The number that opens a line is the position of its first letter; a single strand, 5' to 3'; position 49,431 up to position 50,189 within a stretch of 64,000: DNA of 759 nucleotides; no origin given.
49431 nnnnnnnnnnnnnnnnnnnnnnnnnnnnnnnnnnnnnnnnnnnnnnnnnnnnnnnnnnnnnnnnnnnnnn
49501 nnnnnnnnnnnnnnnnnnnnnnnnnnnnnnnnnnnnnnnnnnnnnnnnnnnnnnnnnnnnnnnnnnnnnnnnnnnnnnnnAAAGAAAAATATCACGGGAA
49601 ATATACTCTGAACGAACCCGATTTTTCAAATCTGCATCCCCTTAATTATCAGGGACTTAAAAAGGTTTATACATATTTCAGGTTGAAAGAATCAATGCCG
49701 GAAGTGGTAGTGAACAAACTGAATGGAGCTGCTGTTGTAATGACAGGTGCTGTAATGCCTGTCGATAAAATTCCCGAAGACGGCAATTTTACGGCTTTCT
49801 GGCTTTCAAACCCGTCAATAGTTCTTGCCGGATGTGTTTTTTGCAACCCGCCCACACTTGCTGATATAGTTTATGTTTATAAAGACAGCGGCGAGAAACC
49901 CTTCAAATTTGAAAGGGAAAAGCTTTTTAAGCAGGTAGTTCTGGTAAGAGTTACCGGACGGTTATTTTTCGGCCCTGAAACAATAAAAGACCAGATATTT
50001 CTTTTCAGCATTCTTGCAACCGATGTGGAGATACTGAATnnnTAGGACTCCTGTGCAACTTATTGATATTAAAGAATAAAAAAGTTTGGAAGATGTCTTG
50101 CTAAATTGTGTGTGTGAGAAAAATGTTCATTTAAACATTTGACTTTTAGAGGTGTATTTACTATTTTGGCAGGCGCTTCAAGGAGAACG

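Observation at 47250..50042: MacB-like ABC transporter with a His-rich FtsX permease and a DUF3299-like partner: candidate zinc-starvation system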

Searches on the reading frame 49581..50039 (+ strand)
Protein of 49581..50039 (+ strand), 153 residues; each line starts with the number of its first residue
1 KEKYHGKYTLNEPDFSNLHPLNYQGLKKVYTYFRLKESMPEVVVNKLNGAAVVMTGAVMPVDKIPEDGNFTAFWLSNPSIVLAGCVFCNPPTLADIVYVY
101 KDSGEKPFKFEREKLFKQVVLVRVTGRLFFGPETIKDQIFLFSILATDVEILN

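Call 56: search_solved_structures(query=A3, max_evalue=10, show_alignments=1)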
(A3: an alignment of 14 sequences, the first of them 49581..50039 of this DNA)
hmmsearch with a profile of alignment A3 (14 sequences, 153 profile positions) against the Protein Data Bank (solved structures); distinct sequences matched with E-value up to 10: 2.
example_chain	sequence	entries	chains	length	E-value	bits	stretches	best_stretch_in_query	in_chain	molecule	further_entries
4hsp_A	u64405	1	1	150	0.019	17.7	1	41-105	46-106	hypothetical protein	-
4uzg_A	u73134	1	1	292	1.1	12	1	18-52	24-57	SURFACE PROTEIN SPB1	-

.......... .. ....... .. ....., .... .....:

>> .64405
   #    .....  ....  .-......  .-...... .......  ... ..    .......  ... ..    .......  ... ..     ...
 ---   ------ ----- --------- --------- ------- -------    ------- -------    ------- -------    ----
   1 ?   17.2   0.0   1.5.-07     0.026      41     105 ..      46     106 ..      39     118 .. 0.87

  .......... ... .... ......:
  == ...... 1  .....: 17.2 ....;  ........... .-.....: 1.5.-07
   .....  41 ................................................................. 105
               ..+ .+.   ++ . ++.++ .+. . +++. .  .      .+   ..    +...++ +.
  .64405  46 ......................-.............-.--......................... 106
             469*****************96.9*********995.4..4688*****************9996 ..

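Call 62: search_protein_representatives(alignment_id=A3)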
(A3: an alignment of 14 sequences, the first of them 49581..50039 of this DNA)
Query: 14 sequences, 153 profile positions. Proteins with E-value up to 0.001 (for the whole library): 53; up to 1e-10: 48; up to 1e-30: 39. The best 53 are listed.
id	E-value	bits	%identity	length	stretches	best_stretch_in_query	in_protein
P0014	3.0e-74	263.9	-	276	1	2-153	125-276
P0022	3.0e-72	257.4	-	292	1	6-153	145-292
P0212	2.1e-63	228.6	-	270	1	3-152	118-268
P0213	1.7e-61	222.5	-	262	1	2-153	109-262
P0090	8.3e-61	220.2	-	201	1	2-153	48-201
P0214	3.0e-59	215.2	-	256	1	4-153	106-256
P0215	1.8e-55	202.9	-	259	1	4-152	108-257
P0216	8.7e-54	197.4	-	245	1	4-152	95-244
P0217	5.4e-51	188.4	-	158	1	4-153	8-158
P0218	6.2e-50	184.9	-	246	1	7-151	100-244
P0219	8.5e-45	168.2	-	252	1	4-149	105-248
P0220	1.1e-44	167.8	-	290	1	7-149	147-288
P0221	5.4e-44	165.6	-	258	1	5-148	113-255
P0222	7.0e-44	165.3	-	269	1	10-148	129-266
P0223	1.2e-43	164.5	-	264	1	2-149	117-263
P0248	8.5e-30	119.5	-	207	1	14-150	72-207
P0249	1.4e-28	115.5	-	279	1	13-147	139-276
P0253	9.2e-26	106.4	-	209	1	19-146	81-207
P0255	7.0e-20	87.3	-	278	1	12-152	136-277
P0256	5.0e-19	84.6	-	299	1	11-148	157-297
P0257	5.4e-06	42.2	-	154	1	16-146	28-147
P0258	1.5e-04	37.5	-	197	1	9-107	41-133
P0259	3.2e-04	36.5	-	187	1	14-116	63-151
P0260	5.0e-04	35.8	-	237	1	36-150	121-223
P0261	6.7e-04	35.4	-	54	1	103-147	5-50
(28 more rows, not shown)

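Call 63: search_protein_families(library=pfam, proteins=[P0257, P0258, P0259, P0260, P0261, P0255, P0256, P0249, P0253, P0248], max_evalue=0.1)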
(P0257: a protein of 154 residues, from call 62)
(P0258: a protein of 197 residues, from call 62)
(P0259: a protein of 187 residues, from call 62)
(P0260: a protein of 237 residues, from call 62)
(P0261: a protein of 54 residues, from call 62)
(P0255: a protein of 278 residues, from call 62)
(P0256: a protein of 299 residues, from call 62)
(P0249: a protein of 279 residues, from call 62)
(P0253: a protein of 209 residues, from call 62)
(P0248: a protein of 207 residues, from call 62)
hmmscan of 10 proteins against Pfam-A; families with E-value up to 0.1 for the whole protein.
P0257 (154 aa): 4 families
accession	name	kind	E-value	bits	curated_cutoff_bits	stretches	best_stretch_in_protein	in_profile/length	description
PF11736.14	DUF3299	-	9.8e-11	42.4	22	1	42-134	35-124/139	Protein of unknown function (DUF3299)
PF19135.5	DUF5818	-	0.0013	18.7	27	0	52-70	26-44/57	Protein of unknown function (DUF5818)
PF20608.4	Phage_tube_C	-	0.0066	17.2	24.1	1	29-70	4-43/82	Phage tail tube protein C-terminal domain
PF14485.11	DUF4431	-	0.025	14.8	24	1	53-75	12-34/48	Domain of unknown function (DUF4431)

P0258 (197 aa): 1 family
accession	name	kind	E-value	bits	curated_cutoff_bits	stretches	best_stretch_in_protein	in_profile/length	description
PF11736.14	DUF3299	-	9.5e-07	29.4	22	1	74-152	43-123/139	Protein of unknown function (DUF3299)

P0259 (187 aa): 2 families
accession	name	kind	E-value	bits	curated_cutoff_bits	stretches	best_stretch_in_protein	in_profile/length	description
PF11736.14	DUF3299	-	2.2e-17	63.9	22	1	81-184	34-138/139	Protein of unknown function (DUF3299)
PF21537.2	DUF1980_C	-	0.0016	18.5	25.9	1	73-149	24-97/141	DUF1980 C-terminal domain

P0260 (237 aa): 2 families
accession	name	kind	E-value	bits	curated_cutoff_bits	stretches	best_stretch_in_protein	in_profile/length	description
PF11736.14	DUF3299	-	1.6e-12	48.2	22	1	128-223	44-138/139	Protein of unknown function (DUF3299)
PF01456.22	Mucin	-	0.0023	18.4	34.7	1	8-110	18-118/143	Mucin-like glycoprotein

P0261 (54 aa): 0 families

P0255 (278 aa): 1 family
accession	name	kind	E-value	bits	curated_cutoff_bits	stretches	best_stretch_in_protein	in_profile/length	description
PF11736.14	DUF3299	-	0.0023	18.5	22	1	169-248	41-115/139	Protein of unknown function (DUF3299)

P0256 (299 aa): 0 families

P0249 (279 aa): 1 family
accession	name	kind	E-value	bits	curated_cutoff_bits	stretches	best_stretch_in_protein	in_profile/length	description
PF24441.1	DUF7560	-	0.064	13.4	27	0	207-221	22-36/44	Family of unknown function (DUF7560)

P0253 (209 aa): 1 family
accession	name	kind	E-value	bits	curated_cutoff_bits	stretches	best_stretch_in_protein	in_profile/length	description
PF11736.14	DUF3299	-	0.0066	17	22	1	103-196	42-124/139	Protein of unknown function (DUF3299)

P0248 (207 aa): 1 family
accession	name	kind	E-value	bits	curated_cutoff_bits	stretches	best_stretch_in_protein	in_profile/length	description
PF11736.14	DUF3299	-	3.2e-05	24.5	22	1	94-167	36-104/139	Protein of unknown function (DUF3299)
